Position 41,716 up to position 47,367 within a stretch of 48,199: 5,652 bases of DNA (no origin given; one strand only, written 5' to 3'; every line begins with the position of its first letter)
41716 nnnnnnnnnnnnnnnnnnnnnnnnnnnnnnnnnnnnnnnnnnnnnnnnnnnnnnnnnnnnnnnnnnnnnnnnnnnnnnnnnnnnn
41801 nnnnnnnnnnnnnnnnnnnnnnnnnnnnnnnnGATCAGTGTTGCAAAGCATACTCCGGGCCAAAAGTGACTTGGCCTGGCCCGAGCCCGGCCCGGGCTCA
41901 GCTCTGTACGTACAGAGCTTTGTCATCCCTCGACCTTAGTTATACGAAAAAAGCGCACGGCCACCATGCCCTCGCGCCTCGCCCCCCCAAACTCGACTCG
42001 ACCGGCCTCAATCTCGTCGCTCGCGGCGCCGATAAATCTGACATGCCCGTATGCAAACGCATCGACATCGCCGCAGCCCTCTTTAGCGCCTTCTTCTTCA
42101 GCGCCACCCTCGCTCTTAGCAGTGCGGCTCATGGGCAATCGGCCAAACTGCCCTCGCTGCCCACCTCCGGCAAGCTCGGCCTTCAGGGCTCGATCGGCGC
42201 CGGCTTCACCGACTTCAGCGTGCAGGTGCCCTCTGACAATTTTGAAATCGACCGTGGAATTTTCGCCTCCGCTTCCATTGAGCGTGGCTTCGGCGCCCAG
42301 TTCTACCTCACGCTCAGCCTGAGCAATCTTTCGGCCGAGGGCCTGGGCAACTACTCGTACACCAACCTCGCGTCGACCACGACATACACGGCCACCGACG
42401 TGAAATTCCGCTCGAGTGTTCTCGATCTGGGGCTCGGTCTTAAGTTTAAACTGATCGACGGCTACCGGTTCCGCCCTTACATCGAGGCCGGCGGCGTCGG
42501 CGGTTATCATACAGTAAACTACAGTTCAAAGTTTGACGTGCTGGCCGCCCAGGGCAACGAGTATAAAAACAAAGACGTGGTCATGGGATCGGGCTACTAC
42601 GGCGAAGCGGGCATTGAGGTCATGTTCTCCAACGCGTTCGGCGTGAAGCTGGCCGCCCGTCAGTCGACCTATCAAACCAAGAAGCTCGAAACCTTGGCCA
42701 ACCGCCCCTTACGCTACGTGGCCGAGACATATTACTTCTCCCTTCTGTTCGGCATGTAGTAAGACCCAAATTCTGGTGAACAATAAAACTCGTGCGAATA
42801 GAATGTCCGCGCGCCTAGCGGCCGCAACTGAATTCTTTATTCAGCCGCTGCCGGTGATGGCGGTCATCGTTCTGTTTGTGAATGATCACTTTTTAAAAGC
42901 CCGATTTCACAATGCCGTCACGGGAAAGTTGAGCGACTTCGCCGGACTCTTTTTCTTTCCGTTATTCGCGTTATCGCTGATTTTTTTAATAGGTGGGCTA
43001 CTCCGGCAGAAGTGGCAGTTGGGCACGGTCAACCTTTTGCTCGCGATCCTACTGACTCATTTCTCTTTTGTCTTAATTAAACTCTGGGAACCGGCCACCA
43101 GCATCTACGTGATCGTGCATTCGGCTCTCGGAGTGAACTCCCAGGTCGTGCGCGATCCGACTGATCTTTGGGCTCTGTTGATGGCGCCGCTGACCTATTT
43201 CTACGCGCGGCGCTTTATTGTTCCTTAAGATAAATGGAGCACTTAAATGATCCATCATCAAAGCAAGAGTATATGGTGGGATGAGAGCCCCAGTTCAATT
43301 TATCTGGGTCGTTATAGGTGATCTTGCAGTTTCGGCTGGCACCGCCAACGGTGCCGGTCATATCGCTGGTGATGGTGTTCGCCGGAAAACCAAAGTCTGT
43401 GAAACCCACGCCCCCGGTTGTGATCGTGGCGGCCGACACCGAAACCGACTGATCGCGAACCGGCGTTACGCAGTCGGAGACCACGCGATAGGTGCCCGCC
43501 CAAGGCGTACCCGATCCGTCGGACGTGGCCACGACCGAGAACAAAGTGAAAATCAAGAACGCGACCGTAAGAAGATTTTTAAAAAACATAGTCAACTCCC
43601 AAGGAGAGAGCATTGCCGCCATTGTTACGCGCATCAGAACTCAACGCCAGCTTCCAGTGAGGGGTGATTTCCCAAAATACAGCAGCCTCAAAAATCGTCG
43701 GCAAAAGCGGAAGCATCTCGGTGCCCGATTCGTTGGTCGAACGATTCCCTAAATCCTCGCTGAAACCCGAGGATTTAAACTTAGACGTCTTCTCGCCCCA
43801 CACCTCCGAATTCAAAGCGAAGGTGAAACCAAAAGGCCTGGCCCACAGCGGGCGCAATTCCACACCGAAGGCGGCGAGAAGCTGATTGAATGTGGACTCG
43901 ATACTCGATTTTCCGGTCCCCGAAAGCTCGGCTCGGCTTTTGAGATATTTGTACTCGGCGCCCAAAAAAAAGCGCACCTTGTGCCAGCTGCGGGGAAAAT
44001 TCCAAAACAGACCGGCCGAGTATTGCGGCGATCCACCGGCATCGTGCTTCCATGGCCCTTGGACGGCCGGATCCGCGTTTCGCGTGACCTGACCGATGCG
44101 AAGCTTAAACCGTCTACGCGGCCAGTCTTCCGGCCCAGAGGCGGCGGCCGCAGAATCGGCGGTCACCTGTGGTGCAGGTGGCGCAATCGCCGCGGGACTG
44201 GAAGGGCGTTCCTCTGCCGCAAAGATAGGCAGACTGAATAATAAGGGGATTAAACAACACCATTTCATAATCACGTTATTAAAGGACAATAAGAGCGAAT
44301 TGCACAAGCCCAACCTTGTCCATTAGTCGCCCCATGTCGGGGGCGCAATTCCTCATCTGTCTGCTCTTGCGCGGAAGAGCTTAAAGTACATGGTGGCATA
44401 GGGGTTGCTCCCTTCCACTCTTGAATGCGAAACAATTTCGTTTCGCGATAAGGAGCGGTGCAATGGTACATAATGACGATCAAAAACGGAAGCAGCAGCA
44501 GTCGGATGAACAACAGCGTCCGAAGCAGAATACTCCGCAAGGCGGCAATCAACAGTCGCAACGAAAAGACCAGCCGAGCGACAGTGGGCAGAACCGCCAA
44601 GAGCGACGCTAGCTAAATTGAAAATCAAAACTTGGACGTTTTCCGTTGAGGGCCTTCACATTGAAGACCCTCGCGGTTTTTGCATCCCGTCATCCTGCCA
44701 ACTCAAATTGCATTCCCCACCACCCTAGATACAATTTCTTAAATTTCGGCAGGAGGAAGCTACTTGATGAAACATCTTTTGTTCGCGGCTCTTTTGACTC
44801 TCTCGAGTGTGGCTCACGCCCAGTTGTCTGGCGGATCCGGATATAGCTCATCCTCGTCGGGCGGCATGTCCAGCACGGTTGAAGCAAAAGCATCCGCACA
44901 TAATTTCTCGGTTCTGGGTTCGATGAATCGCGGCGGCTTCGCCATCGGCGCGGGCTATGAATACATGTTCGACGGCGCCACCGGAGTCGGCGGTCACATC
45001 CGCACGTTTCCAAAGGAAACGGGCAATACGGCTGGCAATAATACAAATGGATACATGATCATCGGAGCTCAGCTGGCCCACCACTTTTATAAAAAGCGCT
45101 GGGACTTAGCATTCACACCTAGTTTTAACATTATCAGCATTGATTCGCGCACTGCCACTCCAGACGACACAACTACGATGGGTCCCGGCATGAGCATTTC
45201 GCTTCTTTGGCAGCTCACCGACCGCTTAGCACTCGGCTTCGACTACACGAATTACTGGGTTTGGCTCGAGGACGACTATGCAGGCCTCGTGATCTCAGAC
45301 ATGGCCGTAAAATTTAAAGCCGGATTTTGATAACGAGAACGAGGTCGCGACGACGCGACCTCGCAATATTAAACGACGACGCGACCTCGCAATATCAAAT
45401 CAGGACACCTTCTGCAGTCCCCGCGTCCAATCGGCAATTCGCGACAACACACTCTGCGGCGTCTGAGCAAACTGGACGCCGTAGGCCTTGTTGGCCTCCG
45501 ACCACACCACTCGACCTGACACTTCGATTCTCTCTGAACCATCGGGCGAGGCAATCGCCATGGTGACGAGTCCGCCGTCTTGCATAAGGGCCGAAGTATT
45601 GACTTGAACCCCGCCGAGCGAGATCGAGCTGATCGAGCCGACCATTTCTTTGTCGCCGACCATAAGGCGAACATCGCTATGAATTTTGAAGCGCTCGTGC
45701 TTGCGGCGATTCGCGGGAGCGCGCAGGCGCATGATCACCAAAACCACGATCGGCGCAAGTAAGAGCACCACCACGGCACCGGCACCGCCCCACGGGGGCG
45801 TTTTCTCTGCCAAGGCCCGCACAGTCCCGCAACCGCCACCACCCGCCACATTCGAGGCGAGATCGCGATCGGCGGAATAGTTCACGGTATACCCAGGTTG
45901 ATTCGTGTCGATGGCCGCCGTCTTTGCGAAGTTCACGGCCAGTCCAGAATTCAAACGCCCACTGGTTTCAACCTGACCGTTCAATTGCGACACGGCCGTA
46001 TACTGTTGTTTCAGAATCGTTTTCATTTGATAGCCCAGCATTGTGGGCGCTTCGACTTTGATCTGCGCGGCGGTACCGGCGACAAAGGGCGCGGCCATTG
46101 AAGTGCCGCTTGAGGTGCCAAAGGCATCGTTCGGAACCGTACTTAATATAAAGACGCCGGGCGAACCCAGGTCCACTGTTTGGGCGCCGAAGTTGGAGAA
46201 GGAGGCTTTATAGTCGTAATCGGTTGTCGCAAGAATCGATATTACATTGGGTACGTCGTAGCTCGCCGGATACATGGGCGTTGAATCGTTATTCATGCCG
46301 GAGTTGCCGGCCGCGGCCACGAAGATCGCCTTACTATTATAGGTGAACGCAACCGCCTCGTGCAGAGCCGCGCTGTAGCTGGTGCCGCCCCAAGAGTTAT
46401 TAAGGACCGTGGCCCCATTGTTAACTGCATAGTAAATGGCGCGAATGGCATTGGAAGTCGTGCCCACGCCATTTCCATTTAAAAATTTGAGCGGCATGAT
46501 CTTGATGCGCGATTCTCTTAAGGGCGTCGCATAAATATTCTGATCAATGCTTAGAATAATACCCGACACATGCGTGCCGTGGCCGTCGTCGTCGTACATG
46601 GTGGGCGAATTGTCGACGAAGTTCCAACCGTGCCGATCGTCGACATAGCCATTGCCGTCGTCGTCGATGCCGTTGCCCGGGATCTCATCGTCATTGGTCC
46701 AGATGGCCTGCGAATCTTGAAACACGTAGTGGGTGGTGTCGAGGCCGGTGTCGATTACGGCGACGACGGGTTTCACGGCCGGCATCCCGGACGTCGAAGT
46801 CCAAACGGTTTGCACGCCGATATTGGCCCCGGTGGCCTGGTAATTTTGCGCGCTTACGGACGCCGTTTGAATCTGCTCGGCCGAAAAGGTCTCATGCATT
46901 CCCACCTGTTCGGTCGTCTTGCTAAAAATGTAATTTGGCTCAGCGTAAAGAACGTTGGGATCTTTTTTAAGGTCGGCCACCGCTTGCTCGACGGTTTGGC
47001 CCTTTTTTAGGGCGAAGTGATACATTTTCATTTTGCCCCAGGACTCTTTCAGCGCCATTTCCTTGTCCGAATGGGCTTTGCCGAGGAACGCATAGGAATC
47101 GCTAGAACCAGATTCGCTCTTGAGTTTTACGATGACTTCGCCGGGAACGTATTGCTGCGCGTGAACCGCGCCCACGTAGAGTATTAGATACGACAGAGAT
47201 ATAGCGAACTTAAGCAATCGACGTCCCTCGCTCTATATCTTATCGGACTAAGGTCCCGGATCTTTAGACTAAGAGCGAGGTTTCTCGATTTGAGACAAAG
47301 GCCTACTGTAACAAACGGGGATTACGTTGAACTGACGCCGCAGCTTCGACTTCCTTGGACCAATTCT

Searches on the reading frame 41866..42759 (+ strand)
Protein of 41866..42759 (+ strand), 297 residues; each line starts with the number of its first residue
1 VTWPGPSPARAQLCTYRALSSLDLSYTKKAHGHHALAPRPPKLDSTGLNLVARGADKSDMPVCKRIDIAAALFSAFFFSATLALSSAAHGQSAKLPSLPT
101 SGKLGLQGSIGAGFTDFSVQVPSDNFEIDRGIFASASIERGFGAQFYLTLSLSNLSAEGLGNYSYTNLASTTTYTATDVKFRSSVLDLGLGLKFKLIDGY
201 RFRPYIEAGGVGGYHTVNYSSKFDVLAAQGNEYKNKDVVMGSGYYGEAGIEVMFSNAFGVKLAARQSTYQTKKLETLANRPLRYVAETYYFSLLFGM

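Call 58: search_protein_families(library=pfam, proteins=[window:41866-42759:+], max_evalue=0.001)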
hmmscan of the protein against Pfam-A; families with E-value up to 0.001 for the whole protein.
window:41866-42759:+ (297 aa): 1 family
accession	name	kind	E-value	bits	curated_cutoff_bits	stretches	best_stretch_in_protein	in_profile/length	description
PF13505.12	OMP_b-brl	-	1.4e-05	25.8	28.7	1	86-270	7-156/175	Outer membrane protein beta-barrel domain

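Call 72: search_protein_families(library=ncbifam, proteins=[window:41866-42759:+], max_evalue=0.001)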
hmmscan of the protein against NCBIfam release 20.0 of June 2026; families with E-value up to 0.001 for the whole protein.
window:41866-42759:+ (297 aa): 0 families

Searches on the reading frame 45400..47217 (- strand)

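Call 14: search_protein_families(library=ncbifam, proteins=[window:45400-47217:-], max_evalue=0.00001)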
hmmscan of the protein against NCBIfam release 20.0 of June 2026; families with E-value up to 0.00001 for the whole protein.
window:45400-47217:- (605 aa): 6 families
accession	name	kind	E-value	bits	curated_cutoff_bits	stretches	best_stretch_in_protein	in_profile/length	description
TIGR03921.1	T7SS_mycosin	equivalog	9.2e-27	94.1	278.75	1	195-431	34-288/353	type VII secretion-associated serine protease mycosin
NF033595.1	denti_PrtP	equivalog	6.4e-17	61.4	300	1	272-443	342-517/606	dentilisin complex serine proteinase subunit PrtP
TIGR03895.1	protease_PatA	subfamily_domain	1e-14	54.3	421.05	1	213-386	1-176/606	PatA/PatG family cyanobactin maturation protease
NF049966.1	QH_SP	equivalog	1.4e-12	47.5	165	1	202-406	31-211/219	subtilisin-like serine protease QhpE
NF040553.1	SGO_0316_fam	subfamily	7.2e-08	30.5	1400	0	347-404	668-729/1486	SGO_0316/SGO_0317 family LPXTG-anchored serine peptidase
TIGR02266.1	gmx_TIGR02266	paralog_domain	5.2e-07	29.7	68.7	1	527-595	19-92/96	TIGR02266 family protein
